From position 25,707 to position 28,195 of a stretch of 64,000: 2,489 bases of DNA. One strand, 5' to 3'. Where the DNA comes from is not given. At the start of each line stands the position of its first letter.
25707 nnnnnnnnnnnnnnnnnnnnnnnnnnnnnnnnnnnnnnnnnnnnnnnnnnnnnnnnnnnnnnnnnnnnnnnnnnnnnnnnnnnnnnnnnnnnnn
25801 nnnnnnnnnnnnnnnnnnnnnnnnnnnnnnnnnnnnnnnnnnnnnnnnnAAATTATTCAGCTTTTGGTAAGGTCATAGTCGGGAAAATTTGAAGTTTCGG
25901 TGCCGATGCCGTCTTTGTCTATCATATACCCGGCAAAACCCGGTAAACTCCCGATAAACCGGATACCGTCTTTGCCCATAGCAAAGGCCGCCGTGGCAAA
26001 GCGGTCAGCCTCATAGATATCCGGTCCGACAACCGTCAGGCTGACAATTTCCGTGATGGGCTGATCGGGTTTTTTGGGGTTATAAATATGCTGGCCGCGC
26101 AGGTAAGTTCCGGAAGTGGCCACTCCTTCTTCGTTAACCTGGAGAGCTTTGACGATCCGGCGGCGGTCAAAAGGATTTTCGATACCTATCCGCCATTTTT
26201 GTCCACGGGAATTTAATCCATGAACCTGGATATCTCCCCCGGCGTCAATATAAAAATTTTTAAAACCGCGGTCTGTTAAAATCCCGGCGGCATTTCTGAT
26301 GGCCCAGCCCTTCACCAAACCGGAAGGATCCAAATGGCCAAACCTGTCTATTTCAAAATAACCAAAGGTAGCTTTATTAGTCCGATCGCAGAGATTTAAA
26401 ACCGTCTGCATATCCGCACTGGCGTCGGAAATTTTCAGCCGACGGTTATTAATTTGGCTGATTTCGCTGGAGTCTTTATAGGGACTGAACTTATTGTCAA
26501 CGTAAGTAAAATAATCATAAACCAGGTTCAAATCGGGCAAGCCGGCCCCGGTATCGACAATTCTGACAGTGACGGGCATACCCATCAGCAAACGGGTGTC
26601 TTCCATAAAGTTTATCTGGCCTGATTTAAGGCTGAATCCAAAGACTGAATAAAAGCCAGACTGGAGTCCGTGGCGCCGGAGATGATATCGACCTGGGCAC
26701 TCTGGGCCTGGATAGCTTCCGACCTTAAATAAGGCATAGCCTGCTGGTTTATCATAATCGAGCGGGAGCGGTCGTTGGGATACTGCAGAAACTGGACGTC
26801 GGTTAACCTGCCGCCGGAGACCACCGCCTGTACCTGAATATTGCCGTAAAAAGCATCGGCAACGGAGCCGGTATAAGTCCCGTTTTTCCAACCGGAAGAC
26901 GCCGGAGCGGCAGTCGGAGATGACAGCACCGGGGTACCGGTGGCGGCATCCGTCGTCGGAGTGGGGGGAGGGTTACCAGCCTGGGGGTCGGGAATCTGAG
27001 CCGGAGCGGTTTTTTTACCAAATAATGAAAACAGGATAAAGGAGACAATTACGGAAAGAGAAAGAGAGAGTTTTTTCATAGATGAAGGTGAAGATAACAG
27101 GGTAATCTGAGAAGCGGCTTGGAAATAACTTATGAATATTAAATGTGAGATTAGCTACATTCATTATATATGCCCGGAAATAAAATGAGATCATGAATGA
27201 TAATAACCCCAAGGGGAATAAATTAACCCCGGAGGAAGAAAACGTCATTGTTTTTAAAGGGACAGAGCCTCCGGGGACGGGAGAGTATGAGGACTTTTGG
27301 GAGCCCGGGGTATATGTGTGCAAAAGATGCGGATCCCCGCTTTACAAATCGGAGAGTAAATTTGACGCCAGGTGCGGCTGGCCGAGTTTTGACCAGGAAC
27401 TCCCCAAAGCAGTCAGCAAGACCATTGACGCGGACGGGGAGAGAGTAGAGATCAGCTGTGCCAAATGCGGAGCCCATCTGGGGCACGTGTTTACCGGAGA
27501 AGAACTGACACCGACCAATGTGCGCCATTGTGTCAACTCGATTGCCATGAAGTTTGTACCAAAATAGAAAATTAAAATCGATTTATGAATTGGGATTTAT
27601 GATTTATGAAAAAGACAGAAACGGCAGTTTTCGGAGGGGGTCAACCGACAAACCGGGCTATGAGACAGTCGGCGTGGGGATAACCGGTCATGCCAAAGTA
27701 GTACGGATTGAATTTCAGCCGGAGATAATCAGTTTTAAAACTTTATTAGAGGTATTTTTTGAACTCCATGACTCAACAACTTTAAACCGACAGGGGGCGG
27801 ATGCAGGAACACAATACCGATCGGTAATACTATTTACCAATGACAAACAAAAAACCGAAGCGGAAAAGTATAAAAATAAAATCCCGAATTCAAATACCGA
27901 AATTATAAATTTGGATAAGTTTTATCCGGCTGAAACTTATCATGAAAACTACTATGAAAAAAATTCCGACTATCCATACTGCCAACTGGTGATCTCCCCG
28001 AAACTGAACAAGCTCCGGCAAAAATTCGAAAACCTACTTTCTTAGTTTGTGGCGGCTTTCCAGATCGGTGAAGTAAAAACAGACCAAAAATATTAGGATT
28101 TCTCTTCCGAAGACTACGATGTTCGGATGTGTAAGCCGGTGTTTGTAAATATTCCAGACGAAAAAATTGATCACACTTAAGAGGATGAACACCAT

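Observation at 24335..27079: Three-gene flavinylation-linked extracytosolic redox module (secreted FMN-binding protein with SGAT motif - ApbE - membrane-anchored FNR/NOX-like oxidoreductase) divergent to msrB/msrA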

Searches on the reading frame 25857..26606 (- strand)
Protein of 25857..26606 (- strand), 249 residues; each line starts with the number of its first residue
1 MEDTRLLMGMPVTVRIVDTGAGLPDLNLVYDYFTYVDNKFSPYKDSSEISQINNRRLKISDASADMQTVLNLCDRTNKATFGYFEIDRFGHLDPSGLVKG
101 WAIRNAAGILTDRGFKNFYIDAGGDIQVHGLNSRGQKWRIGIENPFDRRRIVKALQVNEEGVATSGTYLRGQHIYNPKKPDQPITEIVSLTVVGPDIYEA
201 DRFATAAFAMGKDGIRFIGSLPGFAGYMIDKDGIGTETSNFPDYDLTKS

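Call 65: search_solved_structures(query=window:25857-26606:-, max_evalue=0.001, show_alignments=2)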
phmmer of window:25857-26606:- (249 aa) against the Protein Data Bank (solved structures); distinct sequences matched with E-value up to 0.001: 13.
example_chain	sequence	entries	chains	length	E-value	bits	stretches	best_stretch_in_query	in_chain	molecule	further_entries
3pnd_A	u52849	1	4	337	3.2e-19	72.7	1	91-244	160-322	Thiamine biosynthesis lipoprotein ApbE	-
4xgw_A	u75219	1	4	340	1.6e-18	70.4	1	91-243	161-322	FAD:protein FMN transferase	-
2o18_A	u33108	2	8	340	5.5e-18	68.6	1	91-243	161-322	Thiamine biosynthesis lipoprotein apbE | FAD:protein FMN transferase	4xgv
4xgx_A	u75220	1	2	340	7.1e-18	68.3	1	91-243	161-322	FAD:protein FMN transferase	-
6nxi_A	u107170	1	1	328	9.3e-17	64.6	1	91-215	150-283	FAD:protein FMN transferase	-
6nxj_A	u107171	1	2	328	1.2e-15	61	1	91-215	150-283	FAD:protein FMN transferase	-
7esa_A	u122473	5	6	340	5.9e-13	52.1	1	83-242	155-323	FAD:protein FMN transferase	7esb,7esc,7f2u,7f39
5mgy_H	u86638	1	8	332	3.4e-11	46.4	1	92-244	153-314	FAD:protein FMN transferase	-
1vrm_A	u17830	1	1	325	4.4e-09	39.5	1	92-229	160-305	hypothetical protein TM1553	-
4xdt_A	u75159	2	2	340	5.3e-05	26.1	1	91-226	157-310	FAD:protein FMN transferase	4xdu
4ifu_A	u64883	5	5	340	5.9e-05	25.9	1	91-226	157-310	FAD:protein FMN transferase | Thiamine biosynthesis lipoprotein ApbE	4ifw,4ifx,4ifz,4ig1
7mgt_A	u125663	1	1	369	7.2e-05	25.7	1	91-226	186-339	FAD:protein FMN transferase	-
4xdr_A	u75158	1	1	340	0.00078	22.3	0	91-226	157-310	FAD:protein FMN transferase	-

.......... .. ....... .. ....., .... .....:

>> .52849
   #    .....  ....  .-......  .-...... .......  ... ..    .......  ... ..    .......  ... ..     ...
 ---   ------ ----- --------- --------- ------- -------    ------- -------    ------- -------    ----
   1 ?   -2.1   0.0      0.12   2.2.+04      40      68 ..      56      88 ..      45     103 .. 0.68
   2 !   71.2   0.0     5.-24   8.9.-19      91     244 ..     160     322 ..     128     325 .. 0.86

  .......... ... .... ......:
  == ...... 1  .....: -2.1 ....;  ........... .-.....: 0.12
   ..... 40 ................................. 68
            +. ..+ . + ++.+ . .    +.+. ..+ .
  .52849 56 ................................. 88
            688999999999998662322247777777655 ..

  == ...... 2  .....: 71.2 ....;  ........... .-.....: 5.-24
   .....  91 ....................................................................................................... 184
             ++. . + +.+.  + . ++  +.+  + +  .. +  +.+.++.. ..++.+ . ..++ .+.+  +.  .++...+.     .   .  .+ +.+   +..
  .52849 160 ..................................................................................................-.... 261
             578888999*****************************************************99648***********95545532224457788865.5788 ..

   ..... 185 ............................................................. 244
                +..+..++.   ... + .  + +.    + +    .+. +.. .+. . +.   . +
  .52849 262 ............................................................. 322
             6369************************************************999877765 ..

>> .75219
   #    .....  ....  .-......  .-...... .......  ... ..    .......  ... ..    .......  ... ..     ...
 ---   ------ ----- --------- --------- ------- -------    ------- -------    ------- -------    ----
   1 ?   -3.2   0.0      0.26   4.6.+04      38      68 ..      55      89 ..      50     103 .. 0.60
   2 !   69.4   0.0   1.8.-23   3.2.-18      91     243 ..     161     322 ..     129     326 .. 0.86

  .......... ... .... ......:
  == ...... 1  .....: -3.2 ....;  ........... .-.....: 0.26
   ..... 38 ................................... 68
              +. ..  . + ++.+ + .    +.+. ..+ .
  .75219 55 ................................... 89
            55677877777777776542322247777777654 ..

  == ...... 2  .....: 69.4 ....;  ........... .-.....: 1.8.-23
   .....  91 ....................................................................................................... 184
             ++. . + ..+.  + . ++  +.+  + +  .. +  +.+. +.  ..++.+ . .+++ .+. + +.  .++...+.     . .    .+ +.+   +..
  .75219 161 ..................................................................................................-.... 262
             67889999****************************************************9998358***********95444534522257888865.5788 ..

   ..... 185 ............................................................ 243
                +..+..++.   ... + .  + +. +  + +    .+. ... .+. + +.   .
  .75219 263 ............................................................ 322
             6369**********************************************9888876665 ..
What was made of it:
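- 25857..26606 (-): ApbE-type FAD:protein FMN transferase, 249 aa, with no signal peptide, lipobox or TM segment. Matches solved ApbE structures at E=3e-19 for 3pnd_A (call 65).
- On ApbE FAD:protein FMN transferase (PF02424): Matches solved ApbEs at E=3e-19 (call 65).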

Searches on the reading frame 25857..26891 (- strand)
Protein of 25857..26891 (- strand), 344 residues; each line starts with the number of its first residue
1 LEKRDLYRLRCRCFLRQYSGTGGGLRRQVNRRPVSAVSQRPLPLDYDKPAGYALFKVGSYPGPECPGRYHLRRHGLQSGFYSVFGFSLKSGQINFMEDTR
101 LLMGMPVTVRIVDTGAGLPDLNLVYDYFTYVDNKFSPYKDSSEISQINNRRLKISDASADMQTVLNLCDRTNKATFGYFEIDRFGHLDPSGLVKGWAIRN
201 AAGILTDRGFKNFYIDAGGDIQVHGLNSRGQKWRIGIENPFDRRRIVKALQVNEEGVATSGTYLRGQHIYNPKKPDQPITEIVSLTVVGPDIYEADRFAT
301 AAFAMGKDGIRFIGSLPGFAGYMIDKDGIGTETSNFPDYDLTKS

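Call 3: search_protein_families(library=pfam, proteins=[window:25857-26891:-], max_evalue=0.01)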
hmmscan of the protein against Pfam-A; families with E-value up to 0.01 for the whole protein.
window:25857-26891:- (344 aa): 1 family
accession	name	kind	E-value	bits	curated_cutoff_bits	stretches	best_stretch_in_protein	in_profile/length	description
PF02424.20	ApbE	-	9.7e-38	130.6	25.6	2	186-316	125-258/266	ApbE family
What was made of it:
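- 25857..26606 (-): PF02424 at 130.6 bits (call 3).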

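Call 4: search_protein_families(library=ncbifam, proteins=[window:25857-26891:-], max_evalue=0.01)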
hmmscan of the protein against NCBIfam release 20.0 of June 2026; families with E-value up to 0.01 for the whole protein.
window:25857-26891:- (344 aa): 1 family
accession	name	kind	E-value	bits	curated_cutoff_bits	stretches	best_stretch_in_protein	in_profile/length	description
NF007774.0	PRK10461.1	equivalog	5.6e-19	68.2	498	1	187-339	181-342/351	FAD:protein FMN transferase ApbE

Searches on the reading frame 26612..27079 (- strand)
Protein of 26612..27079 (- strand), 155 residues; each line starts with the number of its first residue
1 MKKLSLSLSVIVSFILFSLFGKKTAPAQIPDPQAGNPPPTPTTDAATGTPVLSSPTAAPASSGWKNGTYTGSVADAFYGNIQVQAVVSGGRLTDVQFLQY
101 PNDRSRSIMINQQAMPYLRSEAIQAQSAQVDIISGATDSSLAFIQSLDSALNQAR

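Call 3: search_protein_families(library=pfam, proteins=[window:26612-27079:-], max_evalue=0.01)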
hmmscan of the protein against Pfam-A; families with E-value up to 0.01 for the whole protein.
window:26612-27079:- (155 aa): 1 family
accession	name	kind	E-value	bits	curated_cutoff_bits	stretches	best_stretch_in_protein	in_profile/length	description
PF04205.19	FMN_bind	-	9e-07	29.9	22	1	78-152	3-77/77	FMN-binding domain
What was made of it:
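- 26612..27079 (-): NqrC/RnfG-like FMN-binding subunit, 155 aa. It has an N-terminal hydrophobic anchor (residues 4-20), a Pro/Thr/Ala-rich linker and a C-terminal compact FMN_bind domain. The predicted flavinylation site is Thr137 within D131-I-I-S-G-A-T137. PF04205 at 29.9 bits, gathering score 22 (call 3).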

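Call 4: search_protein_families(library=ncbifam, proteins=[window:26612-27079:-], max_evalue=0.01)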
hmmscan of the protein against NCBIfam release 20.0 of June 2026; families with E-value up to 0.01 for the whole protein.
window:26612-27079:- (155 aa): 1 family
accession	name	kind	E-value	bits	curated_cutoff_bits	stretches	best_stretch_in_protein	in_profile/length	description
TIGR01947.1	rnfG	subfamily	0.0074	16.4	102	0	118-152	149-183/187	RnfABCDGE type electron transport complex subunit G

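Call 43: list_cluster_members(proteins=[P0001, window:26612-27079:-, window:25857-26606:-, window:23844-24326:-])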
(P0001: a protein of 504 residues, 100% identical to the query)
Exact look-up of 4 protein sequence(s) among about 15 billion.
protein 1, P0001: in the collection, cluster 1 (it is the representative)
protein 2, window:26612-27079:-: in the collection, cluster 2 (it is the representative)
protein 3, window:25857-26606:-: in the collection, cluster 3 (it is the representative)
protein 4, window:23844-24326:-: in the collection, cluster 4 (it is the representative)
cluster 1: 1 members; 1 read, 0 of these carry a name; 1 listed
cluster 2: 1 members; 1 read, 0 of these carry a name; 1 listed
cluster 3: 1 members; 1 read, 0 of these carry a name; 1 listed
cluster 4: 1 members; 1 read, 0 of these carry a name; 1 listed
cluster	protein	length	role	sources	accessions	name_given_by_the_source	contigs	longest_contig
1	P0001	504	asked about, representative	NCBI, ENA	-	-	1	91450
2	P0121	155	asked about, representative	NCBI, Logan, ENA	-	-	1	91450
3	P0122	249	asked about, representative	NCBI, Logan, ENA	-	-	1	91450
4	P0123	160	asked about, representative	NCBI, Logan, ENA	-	-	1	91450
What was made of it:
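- Checked: The 249-aa product is exactly what public gene calls give (call 43).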

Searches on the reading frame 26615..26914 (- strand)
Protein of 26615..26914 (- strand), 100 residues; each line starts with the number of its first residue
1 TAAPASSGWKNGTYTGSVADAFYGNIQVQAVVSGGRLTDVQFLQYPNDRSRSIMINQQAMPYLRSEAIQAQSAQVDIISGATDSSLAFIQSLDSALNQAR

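Call 72: search_solved_structures(query=A4, max_evalue=1, show_alignments=2)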
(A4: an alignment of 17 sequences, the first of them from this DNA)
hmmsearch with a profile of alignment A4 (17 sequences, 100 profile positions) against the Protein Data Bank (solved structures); distinct sequences matched with E-value up to 1: 29.
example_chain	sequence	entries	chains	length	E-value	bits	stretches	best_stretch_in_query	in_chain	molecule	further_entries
8p2a_A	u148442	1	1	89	2e-21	79.1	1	12-98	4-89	FMN-binding domain-containing protein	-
6s9p_A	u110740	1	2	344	1.2e-11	47.8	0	21-49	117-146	internal Lock2 fused to target peptide KRKAKITWKR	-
5mfd_A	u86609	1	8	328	2.4e-11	46.8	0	22-48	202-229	YIIIM''6AII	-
5mfm_A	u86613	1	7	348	2.6e-11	46.7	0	22-48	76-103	YIIIM6AII_GS11_(KR)5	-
6sa8_A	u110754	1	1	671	2.8e-11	46.6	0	22-49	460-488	ring-like DARPin-Armadillo fusion H83_D01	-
5mfm_C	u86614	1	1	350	3.1e-11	46.4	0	22-48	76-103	Importin subunit alpha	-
6s9l_A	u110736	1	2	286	3.1e-10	43.2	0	22-53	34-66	KR4KLSF Lock1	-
6sa7_A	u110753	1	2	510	3.6e-10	43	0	21-48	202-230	DARPin-Armadillo fusion C8long83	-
6s9m_A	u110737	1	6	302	8.2e-10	41.9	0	20-49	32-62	Lock2_KRKRKAKITW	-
6s9n_A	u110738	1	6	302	8.2e-10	41.9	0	20-49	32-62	Lock2_KRKRKAKLSF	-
5aei_A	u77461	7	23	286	1.2e-09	41.3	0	22-48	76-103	DESIGNED ARMADILLO REPEAT PROTEIN YIIIM5AII | YIIIM5AII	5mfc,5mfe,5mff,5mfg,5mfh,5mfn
4v3o_A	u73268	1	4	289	1.7e-09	40.9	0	22-48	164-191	YIII_M5_AII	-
4pls_A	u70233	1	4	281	2.1e-09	40.6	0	22-48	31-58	Arm00010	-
4plq_A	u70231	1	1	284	2.3e-09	40.4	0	22-48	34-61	Arm00011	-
4plr_A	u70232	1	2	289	2.5e-09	40.3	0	22-48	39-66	Arm00008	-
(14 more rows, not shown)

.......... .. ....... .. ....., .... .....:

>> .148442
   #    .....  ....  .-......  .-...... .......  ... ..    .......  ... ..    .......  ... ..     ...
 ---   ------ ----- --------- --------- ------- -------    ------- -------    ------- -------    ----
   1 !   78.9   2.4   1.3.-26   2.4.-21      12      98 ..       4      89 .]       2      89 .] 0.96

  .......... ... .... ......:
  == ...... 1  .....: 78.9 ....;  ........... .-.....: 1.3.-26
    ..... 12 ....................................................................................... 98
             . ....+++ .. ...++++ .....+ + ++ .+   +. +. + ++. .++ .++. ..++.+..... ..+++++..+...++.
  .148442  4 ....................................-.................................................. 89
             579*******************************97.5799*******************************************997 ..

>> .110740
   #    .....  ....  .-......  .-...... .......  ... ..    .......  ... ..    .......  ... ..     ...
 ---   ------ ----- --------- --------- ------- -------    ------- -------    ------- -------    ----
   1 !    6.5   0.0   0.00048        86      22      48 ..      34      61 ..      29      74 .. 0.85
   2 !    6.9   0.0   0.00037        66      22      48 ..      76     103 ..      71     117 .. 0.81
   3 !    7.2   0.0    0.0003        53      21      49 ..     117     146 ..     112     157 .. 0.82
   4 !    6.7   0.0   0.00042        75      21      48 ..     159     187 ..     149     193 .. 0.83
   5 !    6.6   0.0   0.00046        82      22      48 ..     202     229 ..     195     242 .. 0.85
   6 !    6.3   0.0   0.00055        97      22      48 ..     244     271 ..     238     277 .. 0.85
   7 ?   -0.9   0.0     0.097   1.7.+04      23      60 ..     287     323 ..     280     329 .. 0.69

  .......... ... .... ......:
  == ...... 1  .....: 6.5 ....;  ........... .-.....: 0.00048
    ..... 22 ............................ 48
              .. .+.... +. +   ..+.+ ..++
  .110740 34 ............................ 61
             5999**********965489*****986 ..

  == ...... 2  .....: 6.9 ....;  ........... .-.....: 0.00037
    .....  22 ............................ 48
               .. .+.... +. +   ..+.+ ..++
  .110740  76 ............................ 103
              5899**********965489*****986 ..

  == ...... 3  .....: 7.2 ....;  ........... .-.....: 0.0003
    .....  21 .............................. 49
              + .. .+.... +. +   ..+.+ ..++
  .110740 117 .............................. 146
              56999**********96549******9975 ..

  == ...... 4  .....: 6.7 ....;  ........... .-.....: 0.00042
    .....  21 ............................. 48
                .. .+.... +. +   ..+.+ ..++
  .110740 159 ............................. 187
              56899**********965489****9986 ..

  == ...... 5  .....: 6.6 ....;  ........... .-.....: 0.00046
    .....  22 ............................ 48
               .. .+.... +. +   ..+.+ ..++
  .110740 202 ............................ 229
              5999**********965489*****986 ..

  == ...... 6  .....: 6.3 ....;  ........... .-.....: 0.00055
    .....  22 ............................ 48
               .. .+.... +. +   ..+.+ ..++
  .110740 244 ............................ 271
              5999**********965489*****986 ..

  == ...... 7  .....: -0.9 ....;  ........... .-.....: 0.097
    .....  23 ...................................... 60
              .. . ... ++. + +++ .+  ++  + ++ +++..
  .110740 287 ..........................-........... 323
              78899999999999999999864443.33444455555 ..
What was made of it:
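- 26612..27079 (-): A profile of the domain matches the solved FMN-binding domain 8p2a_A at E=2e-21 (call 72).
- On FMN_bind (PF04205) ApbE substrates: The domain profile matches solved FMN-binding domain 8p2a_A at E=2e-21 (call 72).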

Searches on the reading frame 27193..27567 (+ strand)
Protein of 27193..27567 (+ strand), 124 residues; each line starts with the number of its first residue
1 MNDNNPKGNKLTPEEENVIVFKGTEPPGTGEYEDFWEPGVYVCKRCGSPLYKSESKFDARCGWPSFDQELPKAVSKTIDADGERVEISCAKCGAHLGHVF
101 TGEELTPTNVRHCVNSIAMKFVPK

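Call 3: search_protein_families(library=pfam, proteins=[window:27193-27567:+], max_evalue=0.01)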
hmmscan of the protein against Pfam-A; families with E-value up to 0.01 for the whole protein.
window:27193-27567:+ (124 aa): 7 families
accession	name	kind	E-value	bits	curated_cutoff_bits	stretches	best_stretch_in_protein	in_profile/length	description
PF01641.26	SelR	-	1.3e-41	141.6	24.9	1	11-123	1-116/116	SelR domain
PF01907.25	Ribosomal_L37e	-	0.00062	20.2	27.6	0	42-65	17-40/53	Ribosomal protein L37e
PF24046.1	At4g08330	-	0.0011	19.5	27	0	77-106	69-98/129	At4g08330 beta-tent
PF13824.12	zf-Mss51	-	0.0014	19.2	27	0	41-57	15-31/55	Zinc-finger of mitochondrial splicing suppressor 51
PF13248.11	Zn_ribbon_3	-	0.0023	17.8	27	0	86-95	2-11/26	zinc-ribbon domain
PF24458.1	DUF7573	-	0.0031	17.9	30.2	0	36-48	7-19/39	Domain of unknown function (DUF7573)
PF08271.17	Zn_Ribbon_TF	-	0.0031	17.5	29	0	81-94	14-27/43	TFIIB zinc-binding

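Call 4: search_protein_families(library=ncbifam, proteins=[window:27193-27567:+], max_evalue=0.01)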
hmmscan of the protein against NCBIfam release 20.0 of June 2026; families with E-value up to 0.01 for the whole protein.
window:27193-27567:+ (124 aa): 7 families
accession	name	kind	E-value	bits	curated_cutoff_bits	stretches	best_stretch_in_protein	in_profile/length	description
NF004036.0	PRK05508.1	equivalog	1.6e-57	192.5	179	1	9-124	4-119/121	methionine-R-sulfoxide reductase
NF004042.0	PRK05550.1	equivalog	1.2e-53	182.1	330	1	5-123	5-123/293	bifunctional methionine sulfoxide reductase B/A protein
TIGR00357.1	TIGR00357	equivalog_domain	3.4e-33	114.5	113.05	1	8-124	8-126/134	peptide-methionine (R)-S-oxide reductase MsrB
NF010625.0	PRK14018.1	equivalog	2.3e-21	75.9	522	1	8-123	386-504/521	bifunctional peptide-methionine (S)-S-oxide reductase MsrA/peptide-methionine (R)-S-oxide reductase MsrB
NF003214.0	PRK04179.1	equivalog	0.00024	20.9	71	1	42-64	19-41/62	50S ribosomal protein L37e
NF047912.1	ECs_2282_CxxC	subfamily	0.00066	19.5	37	0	61-109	8-46/60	ECs_2282 family putative zinc-binding protein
NF001605.0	PRK00398.1-2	equivalog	0.0035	17.2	63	0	41-80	2-42/43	DNA-directed RNA polymerase subunit P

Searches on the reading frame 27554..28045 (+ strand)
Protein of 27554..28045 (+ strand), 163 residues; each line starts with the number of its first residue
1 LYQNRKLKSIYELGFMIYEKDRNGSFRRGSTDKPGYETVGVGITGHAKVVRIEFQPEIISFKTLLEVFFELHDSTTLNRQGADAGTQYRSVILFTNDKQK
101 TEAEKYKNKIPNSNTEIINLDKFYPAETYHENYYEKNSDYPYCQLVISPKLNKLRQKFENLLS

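Call 3: search_protein_families(library=pfam, proteins=[window:27554-28045:+], max_evalue=0.01)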
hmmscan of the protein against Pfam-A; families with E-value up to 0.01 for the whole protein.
window:27554-28045:+ (163 aa): 1 family
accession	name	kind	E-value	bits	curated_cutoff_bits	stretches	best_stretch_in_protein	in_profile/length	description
PF01625.27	PMSR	-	1.4e-36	126.5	23.7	1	25-144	28-153/153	Peptide methionine sulfoxide reductase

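Call 4: search_protein_families(library=ncbifam, proteins=[window:27554-28045:+], max_evalue=0.01)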
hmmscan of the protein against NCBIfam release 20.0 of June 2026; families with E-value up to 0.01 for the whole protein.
window:27554-28045:+ (163 aa): 4 families
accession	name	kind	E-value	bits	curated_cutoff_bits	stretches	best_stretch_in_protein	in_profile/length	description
NF004042.0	PRK05550.1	equivalog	1.2e-40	139.5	330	1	26-148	164-290/293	bifunctional methionine sulfoxide reductase B/A protein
TIGR00401.1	msrA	equivalog_domain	2.2e-32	112.5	108.1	1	26-139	30-150/153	peptide-methionine (S)-S-oxide reductase MsrA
NF010625.0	PRK14018.1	equivalog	1e-23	83.7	522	1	26-156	228-361/521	bifunctional peptide-methionine (S)-S-oxide reductase MsrA/peptide-methionine (R)-S-oxide reductase MsrB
NF004038.0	PRK05528.1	equivalog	8.2e-15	55.2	200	1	44-145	44-147/157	peptide-methionine (S)-S-oxide reductase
